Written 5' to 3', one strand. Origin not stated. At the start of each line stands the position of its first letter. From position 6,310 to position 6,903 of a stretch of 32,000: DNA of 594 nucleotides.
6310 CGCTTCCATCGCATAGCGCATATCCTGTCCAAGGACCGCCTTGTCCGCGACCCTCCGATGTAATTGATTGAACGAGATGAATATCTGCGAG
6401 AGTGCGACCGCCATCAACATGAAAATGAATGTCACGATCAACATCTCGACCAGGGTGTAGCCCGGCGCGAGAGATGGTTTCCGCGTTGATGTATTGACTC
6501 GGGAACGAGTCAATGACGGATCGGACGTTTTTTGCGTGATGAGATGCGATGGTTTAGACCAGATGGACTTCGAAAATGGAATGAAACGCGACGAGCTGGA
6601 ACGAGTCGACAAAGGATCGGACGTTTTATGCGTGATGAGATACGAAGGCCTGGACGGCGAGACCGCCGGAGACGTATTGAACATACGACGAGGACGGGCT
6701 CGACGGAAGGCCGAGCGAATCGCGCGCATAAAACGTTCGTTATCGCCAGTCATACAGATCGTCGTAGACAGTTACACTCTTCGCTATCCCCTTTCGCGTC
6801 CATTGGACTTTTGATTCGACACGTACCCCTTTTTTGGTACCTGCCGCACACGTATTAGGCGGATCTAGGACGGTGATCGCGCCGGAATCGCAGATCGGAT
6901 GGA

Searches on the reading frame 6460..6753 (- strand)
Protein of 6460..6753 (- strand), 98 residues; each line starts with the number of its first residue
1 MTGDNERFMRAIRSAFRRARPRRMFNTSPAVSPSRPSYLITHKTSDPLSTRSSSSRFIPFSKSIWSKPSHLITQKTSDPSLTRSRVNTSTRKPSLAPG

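Call 108: find_homologous_proteins(query=window:6460-6753:-, max_evalue=10)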
Query seq(98 aa): 3 candidates shared short words with the query, none scored E <= 10.
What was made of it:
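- On RPE-like in-frame palindromic insertion: Whether that ATG is used is unknown, because gene callers start the gene downstream (call 108).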
